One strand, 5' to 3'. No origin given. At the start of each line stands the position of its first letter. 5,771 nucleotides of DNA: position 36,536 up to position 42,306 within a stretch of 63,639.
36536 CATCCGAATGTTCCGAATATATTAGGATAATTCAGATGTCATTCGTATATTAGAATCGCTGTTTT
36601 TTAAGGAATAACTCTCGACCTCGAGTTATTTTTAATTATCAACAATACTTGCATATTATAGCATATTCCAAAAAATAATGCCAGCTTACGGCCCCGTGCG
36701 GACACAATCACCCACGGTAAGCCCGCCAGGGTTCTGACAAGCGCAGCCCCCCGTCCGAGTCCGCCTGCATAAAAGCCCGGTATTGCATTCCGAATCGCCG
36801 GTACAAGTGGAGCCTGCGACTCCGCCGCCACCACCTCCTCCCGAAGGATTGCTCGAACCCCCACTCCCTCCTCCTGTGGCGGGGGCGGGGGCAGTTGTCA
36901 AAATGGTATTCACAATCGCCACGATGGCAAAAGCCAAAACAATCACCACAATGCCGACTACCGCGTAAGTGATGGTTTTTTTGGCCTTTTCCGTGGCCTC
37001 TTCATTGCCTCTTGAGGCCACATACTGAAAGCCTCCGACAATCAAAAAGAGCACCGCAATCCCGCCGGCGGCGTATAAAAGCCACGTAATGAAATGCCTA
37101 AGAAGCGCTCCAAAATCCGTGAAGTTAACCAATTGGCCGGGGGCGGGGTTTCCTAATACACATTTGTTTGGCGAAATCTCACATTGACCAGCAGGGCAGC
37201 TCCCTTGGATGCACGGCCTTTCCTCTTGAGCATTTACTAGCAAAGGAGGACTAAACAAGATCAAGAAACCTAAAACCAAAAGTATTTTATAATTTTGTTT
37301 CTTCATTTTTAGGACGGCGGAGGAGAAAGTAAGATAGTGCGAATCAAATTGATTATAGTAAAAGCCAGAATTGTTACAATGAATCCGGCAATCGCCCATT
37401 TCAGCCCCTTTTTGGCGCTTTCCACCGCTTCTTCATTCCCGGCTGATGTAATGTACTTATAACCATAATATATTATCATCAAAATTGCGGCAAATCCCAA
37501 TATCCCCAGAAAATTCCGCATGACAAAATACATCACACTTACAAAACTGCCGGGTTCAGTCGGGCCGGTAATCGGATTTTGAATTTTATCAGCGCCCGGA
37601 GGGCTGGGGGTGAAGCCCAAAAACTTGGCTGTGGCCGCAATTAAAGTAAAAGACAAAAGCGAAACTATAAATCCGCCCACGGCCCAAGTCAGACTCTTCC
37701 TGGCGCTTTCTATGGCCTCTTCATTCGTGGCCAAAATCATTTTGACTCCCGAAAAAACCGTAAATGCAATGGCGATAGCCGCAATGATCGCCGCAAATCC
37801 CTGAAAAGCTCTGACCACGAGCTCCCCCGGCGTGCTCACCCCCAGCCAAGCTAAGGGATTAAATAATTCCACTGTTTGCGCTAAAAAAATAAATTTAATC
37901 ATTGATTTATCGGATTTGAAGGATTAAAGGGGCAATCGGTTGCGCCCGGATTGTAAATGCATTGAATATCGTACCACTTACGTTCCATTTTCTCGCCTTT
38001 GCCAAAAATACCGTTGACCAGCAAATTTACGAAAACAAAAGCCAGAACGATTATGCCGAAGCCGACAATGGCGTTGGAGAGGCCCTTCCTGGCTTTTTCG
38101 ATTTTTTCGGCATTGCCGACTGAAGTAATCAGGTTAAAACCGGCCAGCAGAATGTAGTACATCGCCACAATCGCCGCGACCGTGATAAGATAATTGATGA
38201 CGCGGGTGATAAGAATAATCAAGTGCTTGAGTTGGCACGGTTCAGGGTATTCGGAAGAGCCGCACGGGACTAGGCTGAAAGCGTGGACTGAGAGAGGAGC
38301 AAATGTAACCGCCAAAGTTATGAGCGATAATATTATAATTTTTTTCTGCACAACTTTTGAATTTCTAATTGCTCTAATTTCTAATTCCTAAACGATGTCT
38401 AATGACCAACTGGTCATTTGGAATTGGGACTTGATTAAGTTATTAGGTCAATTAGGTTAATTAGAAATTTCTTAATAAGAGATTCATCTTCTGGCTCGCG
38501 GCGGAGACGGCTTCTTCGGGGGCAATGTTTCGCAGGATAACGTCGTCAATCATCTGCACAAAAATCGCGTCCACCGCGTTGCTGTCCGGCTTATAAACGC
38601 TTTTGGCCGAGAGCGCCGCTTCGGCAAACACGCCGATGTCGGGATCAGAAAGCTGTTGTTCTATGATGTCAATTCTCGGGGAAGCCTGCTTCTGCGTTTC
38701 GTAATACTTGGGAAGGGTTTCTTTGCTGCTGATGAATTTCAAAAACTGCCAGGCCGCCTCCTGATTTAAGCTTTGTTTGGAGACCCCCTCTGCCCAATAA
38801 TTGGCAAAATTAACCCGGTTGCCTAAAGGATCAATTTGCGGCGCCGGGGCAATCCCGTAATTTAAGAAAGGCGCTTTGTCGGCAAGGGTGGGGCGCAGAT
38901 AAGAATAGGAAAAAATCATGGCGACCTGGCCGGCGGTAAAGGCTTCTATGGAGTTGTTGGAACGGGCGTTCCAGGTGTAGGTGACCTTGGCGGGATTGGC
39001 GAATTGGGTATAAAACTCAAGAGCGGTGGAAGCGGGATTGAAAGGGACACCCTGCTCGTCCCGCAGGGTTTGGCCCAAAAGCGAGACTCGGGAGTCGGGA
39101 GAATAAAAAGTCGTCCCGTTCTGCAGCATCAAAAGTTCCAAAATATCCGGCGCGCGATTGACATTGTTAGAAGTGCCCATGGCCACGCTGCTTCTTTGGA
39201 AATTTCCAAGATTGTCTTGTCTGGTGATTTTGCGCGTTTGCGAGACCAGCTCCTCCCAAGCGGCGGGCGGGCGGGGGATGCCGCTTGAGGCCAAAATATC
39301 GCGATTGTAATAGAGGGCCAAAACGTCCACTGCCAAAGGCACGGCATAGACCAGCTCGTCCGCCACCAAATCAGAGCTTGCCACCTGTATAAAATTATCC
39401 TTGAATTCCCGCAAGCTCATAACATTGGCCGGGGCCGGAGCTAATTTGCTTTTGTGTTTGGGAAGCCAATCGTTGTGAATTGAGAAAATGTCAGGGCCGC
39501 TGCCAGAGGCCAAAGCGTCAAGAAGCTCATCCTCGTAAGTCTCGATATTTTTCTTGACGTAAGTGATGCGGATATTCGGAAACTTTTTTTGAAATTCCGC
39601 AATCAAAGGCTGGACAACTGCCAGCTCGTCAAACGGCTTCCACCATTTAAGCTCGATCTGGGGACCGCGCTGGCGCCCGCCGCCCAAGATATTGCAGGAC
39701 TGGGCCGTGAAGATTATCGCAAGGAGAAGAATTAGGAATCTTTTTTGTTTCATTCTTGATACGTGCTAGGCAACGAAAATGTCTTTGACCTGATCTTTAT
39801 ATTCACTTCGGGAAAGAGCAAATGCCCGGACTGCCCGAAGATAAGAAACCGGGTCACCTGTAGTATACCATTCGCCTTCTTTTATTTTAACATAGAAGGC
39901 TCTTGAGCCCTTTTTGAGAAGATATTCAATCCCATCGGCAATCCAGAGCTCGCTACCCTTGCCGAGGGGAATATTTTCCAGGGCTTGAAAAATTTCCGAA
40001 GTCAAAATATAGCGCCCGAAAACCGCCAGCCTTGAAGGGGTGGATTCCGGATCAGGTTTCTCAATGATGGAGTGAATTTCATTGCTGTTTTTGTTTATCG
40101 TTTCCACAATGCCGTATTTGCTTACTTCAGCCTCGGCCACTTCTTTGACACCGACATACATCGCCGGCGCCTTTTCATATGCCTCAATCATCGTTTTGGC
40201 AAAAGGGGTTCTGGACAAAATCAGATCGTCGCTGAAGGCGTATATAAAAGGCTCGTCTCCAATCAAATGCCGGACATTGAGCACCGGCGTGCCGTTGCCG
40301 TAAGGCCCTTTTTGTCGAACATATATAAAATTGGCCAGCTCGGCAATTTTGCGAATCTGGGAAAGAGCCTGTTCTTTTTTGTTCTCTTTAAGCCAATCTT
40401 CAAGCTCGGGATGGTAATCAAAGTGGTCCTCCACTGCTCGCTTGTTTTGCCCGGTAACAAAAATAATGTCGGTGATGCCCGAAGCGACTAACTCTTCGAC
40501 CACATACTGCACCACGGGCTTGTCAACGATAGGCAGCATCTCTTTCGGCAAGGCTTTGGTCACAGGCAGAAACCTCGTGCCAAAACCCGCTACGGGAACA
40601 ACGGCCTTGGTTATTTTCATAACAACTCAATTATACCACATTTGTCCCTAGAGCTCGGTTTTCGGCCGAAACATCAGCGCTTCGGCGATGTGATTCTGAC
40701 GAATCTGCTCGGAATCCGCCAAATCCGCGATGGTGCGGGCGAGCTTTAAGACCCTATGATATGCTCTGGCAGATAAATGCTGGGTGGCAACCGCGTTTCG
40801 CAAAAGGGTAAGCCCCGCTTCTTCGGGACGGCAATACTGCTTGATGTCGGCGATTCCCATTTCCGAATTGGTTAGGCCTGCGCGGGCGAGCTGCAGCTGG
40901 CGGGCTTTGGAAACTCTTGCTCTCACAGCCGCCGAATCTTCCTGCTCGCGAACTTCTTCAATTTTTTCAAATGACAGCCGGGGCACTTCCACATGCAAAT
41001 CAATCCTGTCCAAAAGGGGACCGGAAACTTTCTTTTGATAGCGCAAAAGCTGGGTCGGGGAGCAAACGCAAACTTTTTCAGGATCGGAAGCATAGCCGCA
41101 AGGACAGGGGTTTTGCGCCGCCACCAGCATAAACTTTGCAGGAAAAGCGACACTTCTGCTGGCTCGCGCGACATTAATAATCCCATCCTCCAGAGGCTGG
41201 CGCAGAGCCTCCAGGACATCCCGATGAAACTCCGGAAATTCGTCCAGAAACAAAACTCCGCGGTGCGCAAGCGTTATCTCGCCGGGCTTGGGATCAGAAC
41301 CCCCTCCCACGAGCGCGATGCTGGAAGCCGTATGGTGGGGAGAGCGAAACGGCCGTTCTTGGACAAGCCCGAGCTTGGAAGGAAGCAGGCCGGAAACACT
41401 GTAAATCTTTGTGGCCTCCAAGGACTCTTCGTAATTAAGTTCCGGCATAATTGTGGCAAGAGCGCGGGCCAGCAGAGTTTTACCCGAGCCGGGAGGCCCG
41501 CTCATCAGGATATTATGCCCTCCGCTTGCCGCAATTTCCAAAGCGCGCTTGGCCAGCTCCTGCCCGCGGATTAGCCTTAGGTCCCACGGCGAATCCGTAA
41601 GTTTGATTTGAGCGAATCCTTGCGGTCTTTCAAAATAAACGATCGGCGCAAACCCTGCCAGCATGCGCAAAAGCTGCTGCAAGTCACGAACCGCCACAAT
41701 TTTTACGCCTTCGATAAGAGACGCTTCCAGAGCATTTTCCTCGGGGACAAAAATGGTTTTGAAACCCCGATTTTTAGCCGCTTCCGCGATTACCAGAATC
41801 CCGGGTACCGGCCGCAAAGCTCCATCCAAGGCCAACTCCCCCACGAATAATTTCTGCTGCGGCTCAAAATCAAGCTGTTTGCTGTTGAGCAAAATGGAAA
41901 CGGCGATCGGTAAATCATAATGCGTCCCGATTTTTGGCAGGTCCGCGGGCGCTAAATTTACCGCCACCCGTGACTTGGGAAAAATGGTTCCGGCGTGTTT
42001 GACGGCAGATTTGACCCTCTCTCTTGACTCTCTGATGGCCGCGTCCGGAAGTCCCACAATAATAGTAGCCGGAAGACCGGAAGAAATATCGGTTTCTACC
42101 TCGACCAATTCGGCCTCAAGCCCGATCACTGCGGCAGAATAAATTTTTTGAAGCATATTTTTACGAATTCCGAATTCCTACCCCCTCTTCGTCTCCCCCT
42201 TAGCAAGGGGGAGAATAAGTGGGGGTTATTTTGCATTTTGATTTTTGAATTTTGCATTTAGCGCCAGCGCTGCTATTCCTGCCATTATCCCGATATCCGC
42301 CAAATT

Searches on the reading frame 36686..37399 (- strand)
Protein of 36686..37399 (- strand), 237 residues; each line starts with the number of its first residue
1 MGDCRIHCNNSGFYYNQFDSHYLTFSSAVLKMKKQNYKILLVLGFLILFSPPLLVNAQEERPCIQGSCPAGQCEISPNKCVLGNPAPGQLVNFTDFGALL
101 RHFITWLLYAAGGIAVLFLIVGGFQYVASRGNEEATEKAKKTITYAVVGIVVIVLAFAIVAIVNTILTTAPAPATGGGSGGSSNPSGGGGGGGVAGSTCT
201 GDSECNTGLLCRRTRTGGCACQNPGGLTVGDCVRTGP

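Call 3: search_protein_families(library=pfam, proteins=[window:36686-37399:-], max_evalue=0.01)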
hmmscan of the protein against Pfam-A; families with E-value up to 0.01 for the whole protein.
window:36686-37399:- (237 aa): 4 families
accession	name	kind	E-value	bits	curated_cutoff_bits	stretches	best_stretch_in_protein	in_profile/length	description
PF18895.5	T4SS_pilin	-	1.6e-11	44.5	26.6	1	99-161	8-69/71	Type IV secretion system pilin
PF04956.18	TrbC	-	0.00045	20.8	27.9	1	94-161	35-96/98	TrbC/VIRB2 pilin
PF11992.13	TgpA_N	-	0.0029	17.1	30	1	97-181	117-202/333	TgpA N-terminal domain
PF02322.20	Cyt_bd_oxida_II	-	0.005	16.7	35.6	1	88-168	138-213/302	Cytochrome bd terminal oxidase subunit II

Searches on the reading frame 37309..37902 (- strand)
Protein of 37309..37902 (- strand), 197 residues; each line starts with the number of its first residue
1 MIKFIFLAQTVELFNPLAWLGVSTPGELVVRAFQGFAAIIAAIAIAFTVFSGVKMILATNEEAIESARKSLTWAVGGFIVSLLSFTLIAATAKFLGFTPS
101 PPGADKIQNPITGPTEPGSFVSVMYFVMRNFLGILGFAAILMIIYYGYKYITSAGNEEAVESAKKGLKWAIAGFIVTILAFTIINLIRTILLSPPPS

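Call 5: search_protein_families(library=pfam, proteins=[window:37309-37902:-], max_evalue=0.001)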
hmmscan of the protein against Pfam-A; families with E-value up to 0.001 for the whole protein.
window:37309-37902:- (197 aa): 1 family
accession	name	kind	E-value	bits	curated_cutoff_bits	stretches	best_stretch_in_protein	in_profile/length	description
PF18895.5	T4SS_pilin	-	6e-19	68.3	26.6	2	131-187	16-71/71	Type IV secretion system pilin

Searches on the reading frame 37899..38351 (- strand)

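Call 5: search_protein_families(library=pfam, proteins=[window:37899-38351:-], max_evalue=0.001)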
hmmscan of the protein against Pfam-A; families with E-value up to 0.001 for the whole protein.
window:37899-38351:- (150 aa): 1 family
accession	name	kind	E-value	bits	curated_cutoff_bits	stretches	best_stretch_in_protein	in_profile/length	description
PF18895.5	T4SS_pilin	-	1.9e-07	31.5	26.6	1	50-111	11-71/71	Type IV secretion system pilin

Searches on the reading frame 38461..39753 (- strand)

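Call 5: search_protein_families(library=pfam, proteins=[window:38461-39753:-], max_evalue=0.001)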
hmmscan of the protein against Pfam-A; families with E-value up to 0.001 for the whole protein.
window:38461-39753:- (430 aa): 2 families
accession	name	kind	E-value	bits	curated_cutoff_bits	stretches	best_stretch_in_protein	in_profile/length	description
PF01547.30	SBP_bac_1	-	4.3e-30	106.2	26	1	46-345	9-304/307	Bacterial extracellular solute-binding protein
PF13416.11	SBP_bac_8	-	2e-27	97.1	27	1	50-358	2-260/279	Bacterial extracellular solute-binding protein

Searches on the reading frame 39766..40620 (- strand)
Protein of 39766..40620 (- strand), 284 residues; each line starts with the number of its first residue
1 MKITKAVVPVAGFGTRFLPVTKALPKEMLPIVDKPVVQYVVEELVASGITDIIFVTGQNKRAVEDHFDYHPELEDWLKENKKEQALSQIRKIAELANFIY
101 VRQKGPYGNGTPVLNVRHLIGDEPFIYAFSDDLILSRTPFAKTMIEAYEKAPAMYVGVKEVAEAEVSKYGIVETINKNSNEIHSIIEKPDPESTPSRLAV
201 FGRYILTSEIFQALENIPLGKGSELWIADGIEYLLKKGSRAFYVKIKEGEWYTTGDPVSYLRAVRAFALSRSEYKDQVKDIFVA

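Call 5: search_protein_families(library=pfam, proteins=[window:39766-40620:-], max_evalue=0.001)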
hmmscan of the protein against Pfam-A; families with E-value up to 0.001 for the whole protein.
window:39766-40620:- (284 aa): 2 families
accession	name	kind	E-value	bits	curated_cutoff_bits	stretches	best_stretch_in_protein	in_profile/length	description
PF00483.29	NTP_transferase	-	1.3e-32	113.8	21.2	1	5-265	1-240/245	Nucleotidyl transferase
PF12804.13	NTP_transf_3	-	0.00026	21.7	27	1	6-62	1-52/160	MobA-like NTP transferase domain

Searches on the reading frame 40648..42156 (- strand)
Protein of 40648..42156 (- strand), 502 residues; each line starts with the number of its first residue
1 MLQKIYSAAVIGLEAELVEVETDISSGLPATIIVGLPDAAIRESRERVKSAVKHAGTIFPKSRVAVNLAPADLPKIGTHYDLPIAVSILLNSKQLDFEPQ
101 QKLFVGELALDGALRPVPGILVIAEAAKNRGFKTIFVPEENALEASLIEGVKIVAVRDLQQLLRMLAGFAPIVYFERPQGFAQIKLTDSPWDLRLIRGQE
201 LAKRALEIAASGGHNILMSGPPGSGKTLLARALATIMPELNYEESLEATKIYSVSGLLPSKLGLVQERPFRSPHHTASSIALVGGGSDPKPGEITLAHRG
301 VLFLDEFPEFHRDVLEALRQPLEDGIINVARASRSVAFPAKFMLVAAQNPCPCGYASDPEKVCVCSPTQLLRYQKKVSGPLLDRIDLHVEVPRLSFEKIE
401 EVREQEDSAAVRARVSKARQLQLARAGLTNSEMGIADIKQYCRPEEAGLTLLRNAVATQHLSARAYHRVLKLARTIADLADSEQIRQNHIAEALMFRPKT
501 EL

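Call 5: search_protein_families(library=pfam, proteins=[window:40648-42156:-], max_evalue=0.001)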
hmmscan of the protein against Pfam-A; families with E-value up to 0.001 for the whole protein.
window:40648-42156:- (502 aa): 12 families
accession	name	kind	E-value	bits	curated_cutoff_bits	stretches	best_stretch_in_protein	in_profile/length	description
PF01078.27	Mg_chelatase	-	2.1e-93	311.9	20.3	1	192-398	1-206/207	Magnesium chelatase, subunit ChlI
PF13541.12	ChlI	-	6.2e-43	146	27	1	20-141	1-121/121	Subunit ChlI of Mg-chelatase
PF13335.12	Mg_chelatase_C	-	1.7e-29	102.7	26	1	406-497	2-94/94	Magnesium chelatase, subunit ChlI C-terminal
PF07728.20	AAA_5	-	1.9e-09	38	22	1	298-352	66-125/139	AAA domain (dynein-related subfamily)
PF00493.29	MCM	-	4.1e-09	36.3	23.3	1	291-357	114-180/224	MCM P-loop domain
PF00158.32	Sigma54_activat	-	7.1e-06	26.3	20.2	1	205-348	14-141/168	Sigma-54 interaction domain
PF00004.35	AAA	-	1.1e-05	26.3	21.2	1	216-312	1-71/131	ATPase family associated with various cellular activities (AAA)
PF07724.20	AAA_2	-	6.3e-05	23.5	27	0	215-338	5-114/166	AAA domain (Cdc48 subfamily)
PF05496.18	RuvB_N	-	8.9e-05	22.7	27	0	215-237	35-57/159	Holliday junction DNA helicase RuvB P-loop domain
PF20720.3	nSTAND3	-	0.00065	19.9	27.2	0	213-242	17-46/155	Novel STAND NTPase 3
PF13191.12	AAA_16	-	0.00066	20.6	32.6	1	203-236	13-47/167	AAA ATPase domain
PF05362.19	Lon_C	-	0.00086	19.4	21.1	0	53-164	85-200/205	Lon protease (S16) C-terminal proteolytic domain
